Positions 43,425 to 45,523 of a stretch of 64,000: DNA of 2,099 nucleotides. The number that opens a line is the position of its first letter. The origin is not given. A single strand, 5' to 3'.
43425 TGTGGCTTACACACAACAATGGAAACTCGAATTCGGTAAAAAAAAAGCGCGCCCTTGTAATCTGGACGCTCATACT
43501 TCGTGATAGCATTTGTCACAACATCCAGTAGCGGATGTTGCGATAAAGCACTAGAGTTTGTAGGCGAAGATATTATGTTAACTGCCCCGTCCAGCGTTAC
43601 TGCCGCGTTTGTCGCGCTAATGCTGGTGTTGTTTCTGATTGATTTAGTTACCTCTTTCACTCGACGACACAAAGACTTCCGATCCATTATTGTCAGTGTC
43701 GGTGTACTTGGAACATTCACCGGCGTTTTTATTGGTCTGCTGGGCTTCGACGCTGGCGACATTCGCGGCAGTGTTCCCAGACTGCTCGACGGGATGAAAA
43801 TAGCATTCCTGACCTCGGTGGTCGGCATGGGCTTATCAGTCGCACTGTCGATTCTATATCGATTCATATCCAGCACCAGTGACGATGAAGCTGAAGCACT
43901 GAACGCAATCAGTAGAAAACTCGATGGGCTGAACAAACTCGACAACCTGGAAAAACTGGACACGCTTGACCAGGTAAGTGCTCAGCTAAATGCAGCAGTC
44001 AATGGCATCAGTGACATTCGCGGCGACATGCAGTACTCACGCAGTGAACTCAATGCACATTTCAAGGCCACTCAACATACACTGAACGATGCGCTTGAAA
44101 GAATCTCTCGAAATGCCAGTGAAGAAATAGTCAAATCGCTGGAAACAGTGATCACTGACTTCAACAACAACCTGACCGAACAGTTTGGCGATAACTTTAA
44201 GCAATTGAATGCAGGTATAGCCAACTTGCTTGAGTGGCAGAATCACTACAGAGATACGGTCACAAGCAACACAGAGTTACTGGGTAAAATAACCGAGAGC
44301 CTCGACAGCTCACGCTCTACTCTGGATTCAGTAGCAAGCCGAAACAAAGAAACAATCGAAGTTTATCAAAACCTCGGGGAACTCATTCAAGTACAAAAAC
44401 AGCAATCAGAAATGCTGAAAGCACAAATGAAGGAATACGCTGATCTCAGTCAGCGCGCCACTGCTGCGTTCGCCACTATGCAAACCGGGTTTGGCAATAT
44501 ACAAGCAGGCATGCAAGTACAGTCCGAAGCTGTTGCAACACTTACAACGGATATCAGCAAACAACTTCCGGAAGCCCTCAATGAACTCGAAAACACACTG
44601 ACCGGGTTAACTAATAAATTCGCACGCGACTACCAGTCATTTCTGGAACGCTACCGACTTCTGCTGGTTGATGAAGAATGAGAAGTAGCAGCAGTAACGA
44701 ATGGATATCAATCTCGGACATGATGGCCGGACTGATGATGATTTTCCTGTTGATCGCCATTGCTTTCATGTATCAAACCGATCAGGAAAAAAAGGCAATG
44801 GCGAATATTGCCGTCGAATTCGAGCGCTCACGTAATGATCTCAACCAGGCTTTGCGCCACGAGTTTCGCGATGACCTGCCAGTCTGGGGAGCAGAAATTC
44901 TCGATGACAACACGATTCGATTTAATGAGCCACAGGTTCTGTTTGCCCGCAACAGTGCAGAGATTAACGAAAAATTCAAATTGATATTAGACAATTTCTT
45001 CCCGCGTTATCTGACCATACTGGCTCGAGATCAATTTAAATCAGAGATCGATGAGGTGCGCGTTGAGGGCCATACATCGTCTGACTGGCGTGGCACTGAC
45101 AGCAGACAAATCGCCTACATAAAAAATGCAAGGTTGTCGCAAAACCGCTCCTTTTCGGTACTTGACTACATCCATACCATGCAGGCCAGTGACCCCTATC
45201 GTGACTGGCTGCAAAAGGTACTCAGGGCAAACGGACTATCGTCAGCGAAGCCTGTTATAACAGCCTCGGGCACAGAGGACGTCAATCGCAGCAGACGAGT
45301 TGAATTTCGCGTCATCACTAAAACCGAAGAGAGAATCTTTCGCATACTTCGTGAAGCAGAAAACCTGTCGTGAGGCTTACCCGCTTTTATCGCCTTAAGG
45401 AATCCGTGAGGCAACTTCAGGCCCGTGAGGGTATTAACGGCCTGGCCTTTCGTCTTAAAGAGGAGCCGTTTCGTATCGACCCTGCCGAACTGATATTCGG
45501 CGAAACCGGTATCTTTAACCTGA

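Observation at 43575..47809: Compact island between fumarase and the capsule locus: MotA/MotB-like stator pair, HNH-like protein and a catalytically dead GspE/PilB-like protein (Zorya-related system of unusual composition?)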

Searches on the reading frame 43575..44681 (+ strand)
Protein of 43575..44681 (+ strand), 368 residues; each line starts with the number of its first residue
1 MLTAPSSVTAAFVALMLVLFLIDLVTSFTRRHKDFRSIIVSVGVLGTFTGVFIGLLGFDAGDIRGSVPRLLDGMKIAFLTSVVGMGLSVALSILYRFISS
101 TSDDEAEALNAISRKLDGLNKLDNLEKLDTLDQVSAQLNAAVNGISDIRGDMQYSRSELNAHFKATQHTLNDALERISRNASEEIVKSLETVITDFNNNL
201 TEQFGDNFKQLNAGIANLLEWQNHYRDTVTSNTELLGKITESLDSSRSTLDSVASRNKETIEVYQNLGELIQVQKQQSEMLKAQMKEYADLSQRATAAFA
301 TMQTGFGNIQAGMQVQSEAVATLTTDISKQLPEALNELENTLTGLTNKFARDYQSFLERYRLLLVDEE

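Call 3: search_protein_families(library=pfam, proteins=[window:43575-44681:+], max_evalue=1)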
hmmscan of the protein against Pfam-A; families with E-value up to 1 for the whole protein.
window:43575-44681:+ (368 aa): 19 families
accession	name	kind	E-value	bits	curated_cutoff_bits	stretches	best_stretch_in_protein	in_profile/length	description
PF04513.17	Baculo_PEP_C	-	0.0002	21.9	38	1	121-201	21-102/140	Baculovirus polyhedron envelope protein, PEP, C terminus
PF04108.17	ATG17_like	-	0.001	19.1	43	1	84-355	37-307/355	Autophagy protein ATG17-like domain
PF10498.14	IFT57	-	0.0026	17.2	40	1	152-257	227-326/360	Intra-flagellar transport protein 57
PF01618.21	MotA_ExbB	-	0.0048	17.1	22.9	1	40-109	57-125/127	MotA/TolQ/ExbB proton channel family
PF05478.16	Prominin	-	0.0057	15.2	34.3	2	107-202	645-739/799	Prominin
PF22119.1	GST_C_8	-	0.0077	17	30.9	1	251-338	31-114/138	Glutathione S-transferase, C-terminal domain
PF18365.6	PI_PP_C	-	0.014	15.9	25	1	208-285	36-110/125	Phosphoinositide phosphatase C-terminal domain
PF07798.16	CCDC90-like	-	0.03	14.6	33.5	1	145-253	59-149/175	Coiled-coil domain-containing protein 90-like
PF08702.15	Fib_alpha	-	0.032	14.9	29.9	1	129-216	24-112/143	Fibrinogen alpha/beta chain family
PF17761.7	DUF1016_N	-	0.079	13.5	32.8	1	243-306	6-64/137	DUF1016 N-terminal domain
PF21167.2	DUF6851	-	0.12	13.2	27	1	244-317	24-96/140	Domain of unknown function (DUF6851)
PF07889.17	DUF1664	-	0.12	12.9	34.6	0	252-328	42-118/124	Protein of unknown function (DUF1664)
PF10241.14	KxDL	-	0.31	11.8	27.2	0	267-311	11-62/86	Uncharacterized conserved protein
PF21370.4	PAS_GdpP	-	0.39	11.6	27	0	219-266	25-72/90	Cyclic-di-AMP phosphodiesterase GdpP-like, PAS domain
PF05266.19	DUF724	-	0.41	10.9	38.4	1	174-293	55-171/188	Protein of unknown function (DUF724)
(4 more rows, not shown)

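Call 4: search_protein_families(library=padloc, proteins=[window:43575-44681:+], max_evalue=1)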
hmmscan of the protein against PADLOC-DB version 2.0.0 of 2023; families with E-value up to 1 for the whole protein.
window:43575-44681:+ (368 aa): 25 families
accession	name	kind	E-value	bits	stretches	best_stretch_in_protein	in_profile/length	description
PDLC00638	ZorA2|ZorA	-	1.2e-61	207.1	1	6-354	16-376/545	MotA/ExbB/TolQ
PDLC00637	ZorA2|ZorA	-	1.1e-54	183.9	2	9-298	17-295/420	MotA/ExbB/TolQ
PDLC00640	ZorA2|ZorA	-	8.9e-52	174.5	2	6-322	15-349/590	MotA/ExbB/TolQ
PDLC00639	ZorA2|ZorA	-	4.1e-46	155.8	2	6-295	32-309/494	MotA/ExbB/TolQ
PDLC00636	ZorA2|ZorA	-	8.2e-41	138.3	1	7-351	10-371/461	MotA/ExbB/TolQ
PDLC00635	ZorA2|ZorA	-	2.5e-28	97.4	2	31-162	45-183/505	MotA/ExbB/TolQ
PDLC00602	ZorA1|ZorA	-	3.2e-14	50.7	1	38-359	134-449/648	MotA/ExbB/TolQ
PDLC00597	ZorA1|ZorA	-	4.9e-14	50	1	34-358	109-378/683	MotA/ExbB/TolQ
PDLC00601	ZorA1|ZorA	-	2.3e-10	37.7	1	37-349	140-451/699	MotA/ExbB/TolQ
PDLC00598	ZorA1|ZorA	-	6.2e-09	32.8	3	38-109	134-209/663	MotA/ExbB/TolQ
PDLC00603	ZorA1|ZorA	-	8.2e-09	32.6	2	29-111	127-212/727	MotA/ExbB/TolQ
PDLC00599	ZorA1|ZorA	-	1.4e-08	31.9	3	33-121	127-217/631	MotA/ExbB/TolQ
PDLC03865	LmuB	-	4.1e-06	23.3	1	120-359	533-765/1007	-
PDLC00596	ZorA1|ZorA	-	2e-05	21.6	1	38-104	164-232/583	MotA/ExbB/TolQ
PDLC00006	DruC1|DruC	-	0.00018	18.1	1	188-347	172-328/626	Unknown function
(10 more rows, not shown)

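Call 5: search_protein_families(library=ncbifam, proteins=[window:43575-44681:+], max_evalue=1)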
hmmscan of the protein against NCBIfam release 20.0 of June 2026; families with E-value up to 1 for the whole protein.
window:43575-44681:+ (368 aa): 21 families
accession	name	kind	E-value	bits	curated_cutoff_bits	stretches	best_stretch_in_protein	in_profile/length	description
NF041792.2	2_anti-phage_ZorA2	equivalog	1.5e-41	142.6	700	1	7-331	17-353/550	type II Zorya anti-phage system protein ZorA2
NF033915.0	antiphage_ZorA_2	subfamily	1.7e-14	53.7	100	1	37-297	113-375/383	anti-phage ZorAB system protein ZorA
NF033916.0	antiphage_ZorA_3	subfamily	6.6e-13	48.3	250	3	31-111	23-106/509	anti-phage ZorAB system protein ZorA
NF041794.1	1_anti-phage_ZorA1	equivalog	2.2e-07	29.6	750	2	29-99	129-202/729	type I Zorya anti-phage system protein ZorA1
TIGR00996.1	Mtu_fam_mce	paralog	1e-05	24.9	140.5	1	236-348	166-274/291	MCE family protein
NF033914.0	antiphage_ZorA_1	subfamily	1.2e-05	23.8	190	2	131-344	394-618/619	anti-phage ZorAB system protein ZorA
TIGR02168.1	SMC_prok_B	equivalog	1.7e-05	22.8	567.35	1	108-362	694-953/1181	chromosome segregation protein SMC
TIGR02169.1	SMC_prok_A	equivalog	3.6e-05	21.7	729.4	1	105-350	210-452/1165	chromosome segregation protein SMC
NF052468.1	glut_trans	equivalog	0.0044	16.8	245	1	255-330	125-198/229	glutathione transferase, Atu5508 family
NF033630.1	SLATT_6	subfamily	0.0047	16.6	100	1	209-311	41-145/180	SLATT domain-containing protein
NF045780.1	TrlF_fam_ATP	equivalog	0.0054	15.5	350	1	102-354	446-704/944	TrlF family AAA-like ATPase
NF009236.0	PRK12586.1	equivalog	0.011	15.5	156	1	10-90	19-92/145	Na+/H+ antiporter subunit G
NF058675.1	RcGTA_tape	equivalog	0.013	15.3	220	0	123-197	2-72/220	RcGTA-type gene transfer agent tail tape measure protein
TIGR02872.1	spore_ytvI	equivalog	0.024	14.1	198.15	1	138-215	74-151/341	sporulation integral membrane protein YtvI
TIGR02833.1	spore_III_AB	equivalog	0.059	13.4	146.5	1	135-204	27-97/170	stage III sporulation protein SpoIIIAB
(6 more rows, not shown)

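Call 26: search_solved_structures(query=window:43575-44681:+, max_evalue=0.01, show_alignments=1)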
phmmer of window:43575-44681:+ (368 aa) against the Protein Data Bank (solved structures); distinct sequences matched with E-value up to 0.01: 4.
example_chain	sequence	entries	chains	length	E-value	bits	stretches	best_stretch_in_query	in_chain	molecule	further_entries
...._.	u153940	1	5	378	4.9e-29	105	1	13-362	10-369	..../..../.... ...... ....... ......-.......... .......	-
8qyk_A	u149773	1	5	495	0.0012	21.6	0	22-281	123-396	Anti-phage defense ZorAB system ZorA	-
8qyh_A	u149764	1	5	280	0.003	20.2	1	21-98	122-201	Anti-phage defense ZorAB system ZorA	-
8qyy_A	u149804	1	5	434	0.007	19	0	22-96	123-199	Anti-phage defense ZorAB system ZorA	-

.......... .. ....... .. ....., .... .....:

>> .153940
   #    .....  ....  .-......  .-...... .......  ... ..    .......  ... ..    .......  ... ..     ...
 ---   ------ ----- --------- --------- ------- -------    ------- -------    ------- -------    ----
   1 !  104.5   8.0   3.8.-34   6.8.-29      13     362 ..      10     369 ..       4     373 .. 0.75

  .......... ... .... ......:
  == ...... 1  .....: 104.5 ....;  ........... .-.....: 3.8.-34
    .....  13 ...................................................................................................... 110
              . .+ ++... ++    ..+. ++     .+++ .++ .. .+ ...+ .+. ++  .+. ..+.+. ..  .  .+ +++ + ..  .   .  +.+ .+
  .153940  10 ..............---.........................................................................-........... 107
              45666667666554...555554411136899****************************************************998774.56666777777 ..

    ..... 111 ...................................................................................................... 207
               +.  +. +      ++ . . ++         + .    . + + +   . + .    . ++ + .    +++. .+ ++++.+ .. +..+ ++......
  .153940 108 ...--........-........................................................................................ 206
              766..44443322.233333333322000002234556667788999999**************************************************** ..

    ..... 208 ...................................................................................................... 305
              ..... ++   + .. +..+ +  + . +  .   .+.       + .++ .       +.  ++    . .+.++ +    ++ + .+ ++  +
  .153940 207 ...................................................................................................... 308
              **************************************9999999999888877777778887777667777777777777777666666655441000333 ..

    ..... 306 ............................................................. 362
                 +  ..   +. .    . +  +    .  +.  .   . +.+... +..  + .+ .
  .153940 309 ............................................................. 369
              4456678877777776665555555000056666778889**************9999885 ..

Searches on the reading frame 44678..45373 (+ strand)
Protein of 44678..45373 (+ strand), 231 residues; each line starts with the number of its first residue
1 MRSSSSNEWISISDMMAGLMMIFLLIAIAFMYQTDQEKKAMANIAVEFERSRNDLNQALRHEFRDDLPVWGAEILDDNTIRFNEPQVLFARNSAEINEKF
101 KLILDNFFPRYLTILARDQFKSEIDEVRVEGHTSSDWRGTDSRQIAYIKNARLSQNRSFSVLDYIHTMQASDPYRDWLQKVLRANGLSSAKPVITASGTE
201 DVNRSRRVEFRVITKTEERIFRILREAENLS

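Call 3: search_protein_families(library=pfam, proteins=[window:44678-45373:+], max_evalue=1)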
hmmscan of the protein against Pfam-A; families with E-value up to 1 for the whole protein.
window:44678-45373:+ (231 aa): 2 families
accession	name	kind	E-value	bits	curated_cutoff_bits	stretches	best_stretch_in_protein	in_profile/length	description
PF00691.25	OmpA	-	2.2e-06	28.4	27.2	1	88-204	1-96/98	OmpA family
PF25663.1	NCLDV_minor_capsid_P6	-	0.044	14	27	0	15-41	2-28/220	Nucleocytoplasmic large DNA virus minor capsid protein P6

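Call 4: search_protein_families(library=padloc, proteins=[window:44678-45373:+], max_evalue=1)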
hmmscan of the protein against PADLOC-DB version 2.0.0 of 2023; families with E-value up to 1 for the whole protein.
window:44678-45373:+ (231 aa): 7 families
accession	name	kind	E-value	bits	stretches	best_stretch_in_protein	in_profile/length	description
PDLC00641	ZorB2|ZorB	-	1.6e-89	297.7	1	3-226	11-236/238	MotB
PDLC00609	ZorB1|ZorB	-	4.7e-57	191.1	1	4-225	14-227/232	MotB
PDLC00608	ZorB1|ZorB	-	1.4e-19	68.4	1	9-215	18-228/243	MotB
PDLC00610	ZorB1|ZorB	-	4.3e-17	60.5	1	7-218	15-240/254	MotB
PDLC00611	ZorB1|ZorB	-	3.2e-15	54.5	1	9-212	21-213/240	MotB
PDLC00612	ZorB1|ZorB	-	9.6e-11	39.8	2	47-219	94-273/293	MotB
PDLC00651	ZorB3|ZorB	-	7.2e-08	30.2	1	5-217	12-207/215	MotB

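Call 5: search_protein_families(library=ncbifam, proteins=[window:44678-45373:+], max_evalue=1)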
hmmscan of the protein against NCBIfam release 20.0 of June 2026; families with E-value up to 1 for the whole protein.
window:44678-45373:+ (231 aa): 16 families
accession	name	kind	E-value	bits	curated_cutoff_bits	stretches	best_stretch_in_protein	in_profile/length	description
NF041787.1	anti-phage_ZorB2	equivalog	6.1e-68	229.1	400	1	16-226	1-210/210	type II Zorya anti-phage system protein ZorB2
NF041788.1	anti-phage_ZorB1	equivalog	1.7e-08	34.3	400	1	9-212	21-214/243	type I Zorya anti-phage system protein ZorB1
NF006508.0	PRK08944.1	subfamily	3.2e-08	33.2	259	1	35-215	131-290/304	MotB family protein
NF053611.1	YiaD_Gzip_OmpA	equivalog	1.4e-07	31.4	175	1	80-211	96-205/206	YiaD family glycine zipper/OmpA-like lipoprotein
TIGR03350.1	type_VI_ompA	equivalog_domain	3.7e-07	30.2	139.8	1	55-212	2-137/137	type VI secretion system protein TssL, long form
NF005382.1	PRK06925.1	equivalog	1.2e-06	29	264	1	86-210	116-221/225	flagellar motor protein MotS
NF006542.0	PRK09039.1-1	equivalog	2.9e-06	26.5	388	1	85-212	507-624/627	peptidoglycan -binding protein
NF005195.1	PRK06667.1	equivalog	4.3e-06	26.7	300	1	124-214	156-237/241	flagellar motor protein MotB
NF006547.1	PRK09040.1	equivalog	6.7e-06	25.6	194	1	5-218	10-206/213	hypothetical protein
NF005444.0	PRK07033.1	equivalog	8.1e-06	25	520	1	54-219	285-428/438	DotU family type VI secretion system protein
NF053612.1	anchor_PA1041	equivalog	1.1e-05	25.5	250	1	74-212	119-235/236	PA1041 family peptidoglycan-binding anchor lipoprotein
NF033763.1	exchanger_TraB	exception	0.00017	19.7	700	1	102-219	402-504/522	outer membrane exchange protein TraB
NF053585.1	OMP_LP_YfiB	equivalog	0.00042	20.2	128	1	86-210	57-158/163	outer membrane lipoprotein YfiB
NF006543.0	PRK09039.1-2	equivalog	0.00055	19.8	305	1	85-212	232-347/350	peptidoglycan -binding protein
NF006545.0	PRK09039.1-4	equivalog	0.00089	19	372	1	87-212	226-339/342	peptidoglycan -binding protein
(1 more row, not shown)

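Call 27: search_solved_structures(query=window:44678-45373:+, max_evalue=0.001, show_alignments=1)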
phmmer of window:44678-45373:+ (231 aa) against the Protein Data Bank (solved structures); distinct sequences matched with E-value up to 0.001: 3.
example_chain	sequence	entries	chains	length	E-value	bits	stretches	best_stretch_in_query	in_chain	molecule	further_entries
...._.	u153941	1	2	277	2.8e-47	164.2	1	7-230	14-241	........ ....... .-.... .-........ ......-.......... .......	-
8vvn_B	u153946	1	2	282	5e-06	29.4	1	8-137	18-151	Chemotaxis protein MotB-related protein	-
8qyd_F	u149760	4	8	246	0.00029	23.7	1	8-211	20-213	Membrane protein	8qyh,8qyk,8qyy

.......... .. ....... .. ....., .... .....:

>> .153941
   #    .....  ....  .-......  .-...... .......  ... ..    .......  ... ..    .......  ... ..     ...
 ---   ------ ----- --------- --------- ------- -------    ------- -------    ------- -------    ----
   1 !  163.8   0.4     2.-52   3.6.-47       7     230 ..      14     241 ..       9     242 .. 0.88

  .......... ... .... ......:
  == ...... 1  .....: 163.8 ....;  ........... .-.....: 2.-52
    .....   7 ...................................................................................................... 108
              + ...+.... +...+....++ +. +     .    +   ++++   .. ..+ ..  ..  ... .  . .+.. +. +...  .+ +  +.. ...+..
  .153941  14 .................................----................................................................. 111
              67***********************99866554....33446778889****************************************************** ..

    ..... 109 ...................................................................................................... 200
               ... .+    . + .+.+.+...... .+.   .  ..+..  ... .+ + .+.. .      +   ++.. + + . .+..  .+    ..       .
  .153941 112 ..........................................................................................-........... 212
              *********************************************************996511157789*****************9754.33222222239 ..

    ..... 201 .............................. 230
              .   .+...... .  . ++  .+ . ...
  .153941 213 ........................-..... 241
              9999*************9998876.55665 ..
